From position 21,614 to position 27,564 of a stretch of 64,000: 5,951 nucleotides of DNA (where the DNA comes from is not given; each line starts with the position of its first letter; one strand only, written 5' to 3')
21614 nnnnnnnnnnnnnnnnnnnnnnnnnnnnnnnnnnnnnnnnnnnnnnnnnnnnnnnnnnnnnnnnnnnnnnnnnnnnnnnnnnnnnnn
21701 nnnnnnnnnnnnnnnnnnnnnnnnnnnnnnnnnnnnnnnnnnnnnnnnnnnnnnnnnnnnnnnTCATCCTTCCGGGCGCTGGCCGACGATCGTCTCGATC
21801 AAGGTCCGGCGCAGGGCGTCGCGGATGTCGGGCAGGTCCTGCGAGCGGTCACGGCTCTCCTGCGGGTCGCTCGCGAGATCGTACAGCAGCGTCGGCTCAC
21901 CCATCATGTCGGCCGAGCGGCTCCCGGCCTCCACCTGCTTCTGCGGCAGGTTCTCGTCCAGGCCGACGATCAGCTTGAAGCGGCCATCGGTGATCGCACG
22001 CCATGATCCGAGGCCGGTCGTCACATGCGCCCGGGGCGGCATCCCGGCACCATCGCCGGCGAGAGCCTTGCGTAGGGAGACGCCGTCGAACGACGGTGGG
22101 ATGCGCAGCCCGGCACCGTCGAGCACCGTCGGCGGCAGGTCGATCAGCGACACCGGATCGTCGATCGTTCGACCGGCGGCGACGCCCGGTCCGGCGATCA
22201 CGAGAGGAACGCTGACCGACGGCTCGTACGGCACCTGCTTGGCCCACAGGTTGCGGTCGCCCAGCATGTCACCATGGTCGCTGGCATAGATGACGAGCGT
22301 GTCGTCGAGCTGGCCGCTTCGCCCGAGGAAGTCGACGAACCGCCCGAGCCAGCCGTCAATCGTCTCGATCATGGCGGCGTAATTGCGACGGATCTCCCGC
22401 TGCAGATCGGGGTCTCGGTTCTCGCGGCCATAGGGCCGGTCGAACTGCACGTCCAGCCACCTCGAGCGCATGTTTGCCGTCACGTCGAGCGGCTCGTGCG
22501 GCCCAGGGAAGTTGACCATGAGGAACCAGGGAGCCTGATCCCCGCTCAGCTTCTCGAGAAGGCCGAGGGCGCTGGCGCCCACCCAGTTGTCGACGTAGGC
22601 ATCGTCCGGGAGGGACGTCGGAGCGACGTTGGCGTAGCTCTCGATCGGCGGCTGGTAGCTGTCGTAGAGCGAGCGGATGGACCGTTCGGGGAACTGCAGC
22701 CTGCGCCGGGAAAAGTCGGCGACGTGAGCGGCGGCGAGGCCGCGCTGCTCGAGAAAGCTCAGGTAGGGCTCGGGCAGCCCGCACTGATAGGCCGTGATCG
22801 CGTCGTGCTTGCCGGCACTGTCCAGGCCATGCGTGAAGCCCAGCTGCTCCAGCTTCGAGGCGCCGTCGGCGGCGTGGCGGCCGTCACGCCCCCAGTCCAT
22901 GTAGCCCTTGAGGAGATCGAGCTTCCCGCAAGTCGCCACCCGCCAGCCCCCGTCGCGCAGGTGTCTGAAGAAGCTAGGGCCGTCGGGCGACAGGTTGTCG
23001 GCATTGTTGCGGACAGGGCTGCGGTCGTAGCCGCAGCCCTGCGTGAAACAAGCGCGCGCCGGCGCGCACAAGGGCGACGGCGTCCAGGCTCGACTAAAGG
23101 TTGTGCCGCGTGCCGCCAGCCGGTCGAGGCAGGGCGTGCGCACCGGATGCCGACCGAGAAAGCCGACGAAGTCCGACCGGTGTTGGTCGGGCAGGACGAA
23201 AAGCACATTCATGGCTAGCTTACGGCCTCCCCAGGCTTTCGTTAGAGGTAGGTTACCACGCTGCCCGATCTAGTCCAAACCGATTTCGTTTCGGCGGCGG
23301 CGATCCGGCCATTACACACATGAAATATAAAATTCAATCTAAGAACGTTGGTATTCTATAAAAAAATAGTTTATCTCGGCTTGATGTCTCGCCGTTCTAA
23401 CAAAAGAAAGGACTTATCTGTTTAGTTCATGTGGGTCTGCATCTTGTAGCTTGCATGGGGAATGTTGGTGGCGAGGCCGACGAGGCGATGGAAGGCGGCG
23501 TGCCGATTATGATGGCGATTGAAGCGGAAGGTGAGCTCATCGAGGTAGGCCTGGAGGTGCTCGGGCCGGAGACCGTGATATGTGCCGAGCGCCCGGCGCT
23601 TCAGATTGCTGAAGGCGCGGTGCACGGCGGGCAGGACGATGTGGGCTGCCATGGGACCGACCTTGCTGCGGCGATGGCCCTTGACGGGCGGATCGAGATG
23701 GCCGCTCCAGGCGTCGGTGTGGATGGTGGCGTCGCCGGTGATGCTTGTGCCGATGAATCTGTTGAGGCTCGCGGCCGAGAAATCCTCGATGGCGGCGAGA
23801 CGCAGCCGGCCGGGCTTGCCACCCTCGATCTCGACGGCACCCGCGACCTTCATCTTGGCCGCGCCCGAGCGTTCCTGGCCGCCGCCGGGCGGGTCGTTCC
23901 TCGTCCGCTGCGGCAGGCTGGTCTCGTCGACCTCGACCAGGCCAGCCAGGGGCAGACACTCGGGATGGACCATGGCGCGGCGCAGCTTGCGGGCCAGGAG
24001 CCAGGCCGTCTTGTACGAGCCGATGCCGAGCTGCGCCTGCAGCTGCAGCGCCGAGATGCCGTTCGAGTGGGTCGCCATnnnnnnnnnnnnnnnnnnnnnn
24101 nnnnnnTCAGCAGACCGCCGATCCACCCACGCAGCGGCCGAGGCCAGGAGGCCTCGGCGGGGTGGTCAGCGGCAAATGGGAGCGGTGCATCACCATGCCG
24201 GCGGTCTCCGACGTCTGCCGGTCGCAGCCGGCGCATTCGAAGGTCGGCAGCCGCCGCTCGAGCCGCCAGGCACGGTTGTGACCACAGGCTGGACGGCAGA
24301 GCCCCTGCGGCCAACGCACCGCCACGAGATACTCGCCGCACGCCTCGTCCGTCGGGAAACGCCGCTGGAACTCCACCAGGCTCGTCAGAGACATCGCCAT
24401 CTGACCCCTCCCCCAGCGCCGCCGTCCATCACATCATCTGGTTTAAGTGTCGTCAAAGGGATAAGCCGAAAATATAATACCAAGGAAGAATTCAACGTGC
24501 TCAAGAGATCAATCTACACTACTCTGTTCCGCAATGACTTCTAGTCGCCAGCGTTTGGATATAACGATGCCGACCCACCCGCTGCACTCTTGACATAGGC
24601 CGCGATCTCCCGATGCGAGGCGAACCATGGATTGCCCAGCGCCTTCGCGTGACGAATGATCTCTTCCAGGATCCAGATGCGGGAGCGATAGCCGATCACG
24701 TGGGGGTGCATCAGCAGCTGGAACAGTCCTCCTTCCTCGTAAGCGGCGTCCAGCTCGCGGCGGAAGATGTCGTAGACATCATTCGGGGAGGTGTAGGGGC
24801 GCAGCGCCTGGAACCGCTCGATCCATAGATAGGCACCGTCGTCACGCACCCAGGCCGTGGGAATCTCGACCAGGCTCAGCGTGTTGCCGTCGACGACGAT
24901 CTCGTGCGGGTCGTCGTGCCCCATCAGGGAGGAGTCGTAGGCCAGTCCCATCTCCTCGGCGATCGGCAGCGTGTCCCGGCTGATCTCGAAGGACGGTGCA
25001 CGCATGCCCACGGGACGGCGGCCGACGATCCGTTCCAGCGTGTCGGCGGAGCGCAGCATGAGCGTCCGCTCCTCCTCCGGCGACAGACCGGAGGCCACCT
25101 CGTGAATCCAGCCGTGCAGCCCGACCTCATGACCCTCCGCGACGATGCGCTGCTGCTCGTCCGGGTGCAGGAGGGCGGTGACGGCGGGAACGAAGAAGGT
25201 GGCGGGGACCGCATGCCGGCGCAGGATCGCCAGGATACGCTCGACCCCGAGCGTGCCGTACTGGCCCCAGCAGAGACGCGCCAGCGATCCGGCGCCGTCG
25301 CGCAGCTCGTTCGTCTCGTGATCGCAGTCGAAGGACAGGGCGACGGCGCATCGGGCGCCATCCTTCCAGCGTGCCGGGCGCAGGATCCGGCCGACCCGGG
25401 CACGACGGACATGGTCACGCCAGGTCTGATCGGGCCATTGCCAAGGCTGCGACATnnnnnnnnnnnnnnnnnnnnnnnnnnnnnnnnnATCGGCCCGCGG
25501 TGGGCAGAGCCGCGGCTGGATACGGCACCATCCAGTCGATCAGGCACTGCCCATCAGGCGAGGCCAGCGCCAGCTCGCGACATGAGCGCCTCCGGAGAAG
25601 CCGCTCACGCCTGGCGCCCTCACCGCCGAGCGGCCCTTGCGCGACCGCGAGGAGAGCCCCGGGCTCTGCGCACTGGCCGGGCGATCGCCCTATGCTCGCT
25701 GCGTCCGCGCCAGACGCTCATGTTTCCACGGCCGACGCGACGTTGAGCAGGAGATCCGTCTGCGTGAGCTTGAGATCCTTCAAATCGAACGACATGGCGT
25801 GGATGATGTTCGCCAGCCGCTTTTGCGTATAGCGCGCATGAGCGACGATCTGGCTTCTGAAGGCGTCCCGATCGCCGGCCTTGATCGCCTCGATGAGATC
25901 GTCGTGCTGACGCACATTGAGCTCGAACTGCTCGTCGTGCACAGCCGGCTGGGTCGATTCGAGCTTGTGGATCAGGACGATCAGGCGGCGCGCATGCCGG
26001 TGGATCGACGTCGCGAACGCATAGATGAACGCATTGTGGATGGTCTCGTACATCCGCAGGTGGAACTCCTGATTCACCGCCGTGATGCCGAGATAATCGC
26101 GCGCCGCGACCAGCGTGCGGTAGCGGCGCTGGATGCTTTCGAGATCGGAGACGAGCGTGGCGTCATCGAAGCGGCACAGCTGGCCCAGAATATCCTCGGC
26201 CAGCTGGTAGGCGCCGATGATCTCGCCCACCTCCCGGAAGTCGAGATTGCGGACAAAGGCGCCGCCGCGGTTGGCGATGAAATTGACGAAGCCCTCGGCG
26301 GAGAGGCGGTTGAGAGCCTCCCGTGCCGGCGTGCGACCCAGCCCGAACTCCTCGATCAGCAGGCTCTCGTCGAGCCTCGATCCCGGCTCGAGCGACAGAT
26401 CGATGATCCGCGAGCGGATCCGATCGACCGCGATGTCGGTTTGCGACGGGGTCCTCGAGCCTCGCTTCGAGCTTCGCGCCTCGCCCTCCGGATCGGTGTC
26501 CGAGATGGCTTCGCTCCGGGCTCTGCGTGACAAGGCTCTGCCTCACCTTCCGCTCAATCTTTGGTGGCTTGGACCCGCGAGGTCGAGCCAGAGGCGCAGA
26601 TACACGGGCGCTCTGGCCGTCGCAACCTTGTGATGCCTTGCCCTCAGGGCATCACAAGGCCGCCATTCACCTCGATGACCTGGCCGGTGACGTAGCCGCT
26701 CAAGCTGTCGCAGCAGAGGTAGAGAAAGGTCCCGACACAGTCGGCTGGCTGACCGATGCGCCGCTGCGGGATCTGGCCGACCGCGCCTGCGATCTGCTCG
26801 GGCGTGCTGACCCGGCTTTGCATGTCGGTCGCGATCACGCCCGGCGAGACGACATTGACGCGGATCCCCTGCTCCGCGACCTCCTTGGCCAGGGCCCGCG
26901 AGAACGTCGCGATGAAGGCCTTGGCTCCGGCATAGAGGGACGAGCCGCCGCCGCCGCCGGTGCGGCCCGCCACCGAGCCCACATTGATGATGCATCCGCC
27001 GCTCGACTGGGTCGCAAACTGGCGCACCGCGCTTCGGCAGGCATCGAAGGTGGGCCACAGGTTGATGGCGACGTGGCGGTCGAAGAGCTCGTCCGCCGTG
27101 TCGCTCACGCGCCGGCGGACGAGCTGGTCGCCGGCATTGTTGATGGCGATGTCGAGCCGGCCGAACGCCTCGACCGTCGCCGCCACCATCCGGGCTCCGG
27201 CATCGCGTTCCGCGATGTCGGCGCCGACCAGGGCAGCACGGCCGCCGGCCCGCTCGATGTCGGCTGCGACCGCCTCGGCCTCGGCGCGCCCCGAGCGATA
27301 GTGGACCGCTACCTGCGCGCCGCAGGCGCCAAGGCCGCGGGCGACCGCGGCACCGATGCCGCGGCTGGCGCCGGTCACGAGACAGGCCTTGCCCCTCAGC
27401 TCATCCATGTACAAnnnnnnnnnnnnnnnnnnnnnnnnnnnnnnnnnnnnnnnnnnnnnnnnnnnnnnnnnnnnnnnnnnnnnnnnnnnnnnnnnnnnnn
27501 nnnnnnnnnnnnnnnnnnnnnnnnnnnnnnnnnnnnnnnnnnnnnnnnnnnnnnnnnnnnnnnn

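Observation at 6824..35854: Candidate ~29-kb tRNA-Ser-anchored catabolic island, immobilised by integrase decay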

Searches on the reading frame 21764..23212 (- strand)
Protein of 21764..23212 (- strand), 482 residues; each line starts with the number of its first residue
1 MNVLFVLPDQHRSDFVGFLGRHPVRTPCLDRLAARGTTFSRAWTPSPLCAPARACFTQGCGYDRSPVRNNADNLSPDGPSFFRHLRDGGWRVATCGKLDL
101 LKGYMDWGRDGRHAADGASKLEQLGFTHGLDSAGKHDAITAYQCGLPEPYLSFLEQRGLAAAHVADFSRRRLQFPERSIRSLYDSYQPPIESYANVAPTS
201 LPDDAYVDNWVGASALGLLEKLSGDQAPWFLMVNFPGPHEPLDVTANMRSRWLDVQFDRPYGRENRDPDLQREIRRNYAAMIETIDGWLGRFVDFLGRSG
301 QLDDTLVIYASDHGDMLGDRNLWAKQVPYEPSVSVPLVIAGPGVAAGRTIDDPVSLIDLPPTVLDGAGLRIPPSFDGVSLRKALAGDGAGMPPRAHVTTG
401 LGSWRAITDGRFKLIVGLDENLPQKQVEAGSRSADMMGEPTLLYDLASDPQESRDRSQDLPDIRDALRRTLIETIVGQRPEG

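Call 11: search_protein_families(library=pfam, proteins=[window:21764-23212:-])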
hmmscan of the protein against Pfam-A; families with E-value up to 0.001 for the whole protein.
window:21764-23212:- (482 aa): 2 families
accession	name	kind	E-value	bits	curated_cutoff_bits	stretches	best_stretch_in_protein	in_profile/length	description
PF00884.28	Sulfatase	-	5.9e-38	131.3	25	1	2-368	2-300/301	Sulfatase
PF16347.10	SGSH_C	-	5.3e-09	36.8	29.3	1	318-387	1-71/154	N-sulphoglucosamine sulphohydrolase, C-terminal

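Call 72: search_protein_families(library=ncbifam, proteins=[window:21764-23212:-], max_evalue=0.00001)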
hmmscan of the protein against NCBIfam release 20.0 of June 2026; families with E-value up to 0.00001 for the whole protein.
window:21764-23212:- (482 aa): 4 families
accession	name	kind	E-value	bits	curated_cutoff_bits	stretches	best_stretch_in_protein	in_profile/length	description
NF010322.0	PRK13759.1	equivalog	1.3e-49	169.1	481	2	202-459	176-439/486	arylsulfatase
TIGR03417.1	chol_sulfatase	equivalog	3.8e-48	164.6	433.45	2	271-463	248-425/500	choline-sulfatase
NF045661.1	HdlasePehA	equivalog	1e-37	130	900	2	272-461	278-468/506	phosphoric/sulfuric ester hydrolase PehA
NF052527.1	Mn_arylsulf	exception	3.1e-26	92.3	850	2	269-402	258-393/479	manganese-dependent arylsulfatase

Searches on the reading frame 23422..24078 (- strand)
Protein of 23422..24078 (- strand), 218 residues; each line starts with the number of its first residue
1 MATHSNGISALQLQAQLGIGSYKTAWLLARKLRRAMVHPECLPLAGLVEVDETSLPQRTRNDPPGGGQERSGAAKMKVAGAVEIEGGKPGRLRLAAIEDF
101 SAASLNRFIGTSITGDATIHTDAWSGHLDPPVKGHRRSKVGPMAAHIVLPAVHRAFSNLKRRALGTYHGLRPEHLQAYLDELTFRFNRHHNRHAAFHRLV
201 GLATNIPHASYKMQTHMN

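Call 11: search_protein_families(library=pfam, proteins=[window:23422-24078:-])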
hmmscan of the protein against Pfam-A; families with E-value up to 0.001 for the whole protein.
window:23422-24078:- (218 aa): 1 family
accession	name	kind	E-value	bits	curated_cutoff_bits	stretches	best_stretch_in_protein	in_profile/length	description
PF12762.13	DDE_Tnp_IS1595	-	1.2e-23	84.2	27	1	44-187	2-153/153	ISXO2-like transposase domain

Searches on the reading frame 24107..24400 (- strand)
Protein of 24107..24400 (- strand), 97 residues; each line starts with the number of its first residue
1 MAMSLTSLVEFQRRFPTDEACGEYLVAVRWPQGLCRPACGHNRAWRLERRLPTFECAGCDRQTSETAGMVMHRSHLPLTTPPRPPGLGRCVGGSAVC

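Call 50: search_protein_families(library=pfam, proteins=[window:24107-24400:-], max_evalue=0.01)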
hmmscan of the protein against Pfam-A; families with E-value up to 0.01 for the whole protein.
window:24107-24400:- (97 aa): 1 family
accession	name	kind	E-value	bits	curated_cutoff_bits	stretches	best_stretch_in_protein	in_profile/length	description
PF12760.12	Zn_ribbon_IS1595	-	7.5e-10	39.1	25.4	1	16-62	1-46/46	Transposase zinc-ribbon domain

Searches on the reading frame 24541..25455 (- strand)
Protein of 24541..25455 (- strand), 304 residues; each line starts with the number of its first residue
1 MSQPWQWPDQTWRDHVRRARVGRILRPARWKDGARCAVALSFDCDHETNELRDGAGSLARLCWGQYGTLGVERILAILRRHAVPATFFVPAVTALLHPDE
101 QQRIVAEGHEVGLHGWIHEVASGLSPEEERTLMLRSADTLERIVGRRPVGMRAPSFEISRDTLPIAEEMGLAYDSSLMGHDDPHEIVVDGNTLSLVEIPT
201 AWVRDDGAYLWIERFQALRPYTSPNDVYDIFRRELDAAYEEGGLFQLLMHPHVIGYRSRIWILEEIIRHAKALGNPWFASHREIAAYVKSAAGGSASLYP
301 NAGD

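Call 11: search_protein_families(library=pfam, proteins=[window:24541-25455:-])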
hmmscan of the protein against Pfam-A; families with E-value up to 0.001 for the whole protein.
window:24541-25455:- (304 aa): 1 family
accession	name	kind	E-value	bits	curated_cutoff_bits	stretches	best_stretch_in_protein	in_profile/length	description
PF01522.26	Polysacc_deac_1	-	4.6e-21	75.5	23.1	1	71-172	21-122/124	Polysaccharide deacetylase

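Call 72: search_protein_families(library=ncbifam, proteins=[window:24541-25455:-], max_evalue=0.00001)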
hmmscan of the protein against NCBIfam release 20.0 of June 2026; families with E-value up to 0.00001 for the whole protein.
window:24541-25455:- (304 aa): 9 families
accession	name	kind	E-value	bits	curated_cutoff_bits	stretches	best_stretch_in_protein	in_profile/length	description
TIGR03006.1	pepcterm_polyde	equivalog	1.6e-18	66.8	276.2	1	71-178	36-146/272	XrtA system polysaccharide deacetylase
TIGR03212.1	uraD_N-term-dom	equivalog_domain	1.1e-16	60.7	424.6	1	69-288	77-291/297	allantoinase PuuE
TIGR02764.1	spore_ybaN_pdaB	equivalog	9.7e-16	58.1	237.4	1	70-171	20-121/191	polysaccharide deacetylase family sporulation protein PdaB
TIGR04243.1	nodulat_NodB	equivalog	1.5e-11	44.2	240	1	73-172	19-119/197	chitooligosaccharide deacetylase NodB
NF045821.1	PgAcgDacpgdA1_Bac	equivalog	4.1e-10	39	400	1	73-167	105-199/282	peptidoglycan-N-acetylglucosamine deacetylase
TIGR02884.1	spore_pdaA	equivalog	8.4e-09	35.4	298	1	71-171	52-153/224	delta-lactam-biosynthetic de-N-acetylase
TIGR02873.1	spore_ylxY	hypoth_equivalog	1.8e-08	33.9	391.5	1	66-170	95-199/268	probable sporulation protein, polysaccharide deacetylase family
NF045820.1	PgAcgDacpgdA_Strep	equivalog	3.4e-08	32.7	800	1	72-161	284-373/463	peptidoglycan-N-acetylglucosamine deacetylase PgdA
NF045822.1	PgAcgDacpgdA2_Bac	equivalog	3.4e-06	26.6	400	1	73-154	86-167/274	peptidoglycan-N-acetylglucosamine deacetylase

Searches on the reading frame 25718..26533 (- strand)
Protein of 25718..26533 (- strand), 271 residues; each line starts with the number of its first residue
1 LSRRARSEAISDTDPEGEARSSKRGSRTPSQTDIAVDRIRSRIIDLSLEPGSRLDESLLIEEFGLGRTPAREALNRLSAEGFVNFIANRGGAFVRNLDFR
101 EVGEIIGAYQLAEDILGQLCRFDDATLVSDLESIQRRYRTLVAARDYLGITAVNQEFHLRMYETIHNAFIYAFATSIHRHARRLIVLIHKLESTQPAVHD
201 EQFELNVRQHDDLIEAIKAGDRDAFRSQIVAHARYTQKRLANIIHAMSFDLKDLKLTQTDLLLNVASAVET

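Call 11: search_protein_families(library=pfam, proteins=[window:25718-26533:-])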
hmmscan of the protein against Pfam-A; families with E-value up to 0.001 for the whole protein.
window:25718-26533:- (271 aa): 2 families
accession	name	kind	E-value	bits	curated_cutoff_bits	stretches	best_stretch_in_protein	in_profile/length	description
PF00392.27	GntR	-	1.6e-13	50.5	27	1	35-94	5-64/64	Bacterial regulatory proteins, gntR family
PF07729.17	FCD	-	4.4e-13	50.2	24.3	1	115-233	13-123/125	FCD domain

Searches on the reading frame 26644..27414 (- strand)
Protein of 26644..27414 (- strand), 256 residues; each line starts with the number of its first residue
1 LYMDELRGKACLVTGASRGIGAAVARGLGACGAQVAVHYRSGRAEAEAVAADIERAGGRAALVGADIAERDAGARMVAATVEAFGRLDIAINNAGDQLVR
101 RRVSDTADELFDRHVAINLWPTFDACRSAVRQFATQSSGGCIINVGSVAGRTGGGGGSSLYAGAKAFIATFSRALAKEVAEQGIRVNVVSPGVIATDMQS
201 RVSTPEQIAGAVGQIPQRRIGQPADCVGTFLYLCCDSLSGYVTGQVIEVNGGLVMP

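Call 11: search_protein_families(library=pfam, proteins=[window:26644-27414:-])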
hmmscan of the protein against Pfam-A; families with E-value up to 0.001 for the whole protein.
window:26644-27414:- (256 aa): 5 families
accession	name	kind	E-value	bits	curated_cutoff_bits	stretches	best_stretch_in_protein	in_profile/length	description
PF13561.12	adh_short_C2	-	1.7e-51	175.5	27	1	15-253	1-235/236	Enoyl-(Acyl carrier protein) reductase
PF00106.31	adh_short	-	1.9e-46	158.4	26.6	1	9-204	1-192/195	short chain dehydrogenase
PF08659.16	KR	-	4.7e-07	30.3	22.6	1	11-190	3-174/180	KR domain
PF23441.1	SDR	-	1.8e-05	24.7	27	1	86-254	90-256/258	SDR-like rossmann domain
PF01370.27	Epimerase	-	0.00032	20.6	20.9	1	12-178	2-159/240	NAD dependent epimerase/dehydratase family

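Call 72: search_protein_families(library=ncbifam, proteins=[window:26644-27414:-], max_evalue=0.00001)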
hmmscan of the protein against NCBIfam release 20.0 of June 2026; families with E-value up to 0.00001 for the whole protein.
window:26644-27414:- (256 aa): 223 families (the best 25 are shown)
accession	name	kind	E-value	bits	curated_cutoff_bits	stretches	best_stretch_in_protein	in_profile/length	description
NF005559.1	PRK07231.1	subfamily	3.3e-58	197.1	215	1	6-254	2-248/249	glucose 1-dehydrogenase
TIGR01830.1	3oxo_ACP_reduc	equivalog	8.1e-56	189.4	297.75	1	11-254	1-239/239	3-oxoacyl-[acyl-carrier-protein] reductase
NF005214.0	PRK06701.1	subfamily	2.5e-52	177.9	413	1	4-254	44-290/293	SDR family oxidoreductase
NF004197.0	PRK05653.1-1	equivalog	3.1e-52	177.7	332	1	5-255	4-248/249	3-oxoacyl-ACP reductase FabG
NF004198.0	PRK05653.1-3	equivalog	3.3e-52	177.4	296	1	4-255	3-248/248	3-oxoacyl-ACP reductase FabG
NF009466.0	PRK12826.1-2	subfamily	2.9e-51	174.3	222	1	10-255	5-246/248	3-oxoacyl-ACP reductase FabG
NF004199.0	PRK05653.1-4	equivalog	4.5e-51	173.8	301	1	6-255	3-247/247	3-oxoacyl-ACP reductase FabG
NF004818.0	PRK06172.1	equivalog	9.2e-50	169.3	336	1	4-254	3-251/253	SDR family oxidoreductase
NF047420.2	EF_P_mod_YmfI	equivalog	3.8e-49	167.6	238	1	11-253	2-235/236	elongation factor P 5-aminopentanone reductase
NF004777.0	PRK06123.1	equivalog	3.8e-49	167.4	383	1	9-252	4-248/249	SDR family oxidoreductase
NF004200.0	PRK05653.1-5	equivalog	7.1e-49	166.5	273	1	9-254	3-242/242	3-oxoacyl-ACP reductase FabG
NF009468.0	PRK12826.1-4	equivalog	2.7e-48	164.9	318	1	3-256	2-250/256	SDR family oxidoreductase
NF009546.0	PRK12935.1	equivalog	3.9e-48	164.1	418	1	3-255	1-247/247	acetoacetyl-CoA reductase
NF005873.0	PRK07814.1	equivalog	1.4e-47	162.4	346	1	5-256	7-254/263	SDR family oxidoreductase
NF005446.0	PRK07035.1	equivalog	5e-47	160.3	373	1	5-254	8-254/255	SDR family oxidoreductase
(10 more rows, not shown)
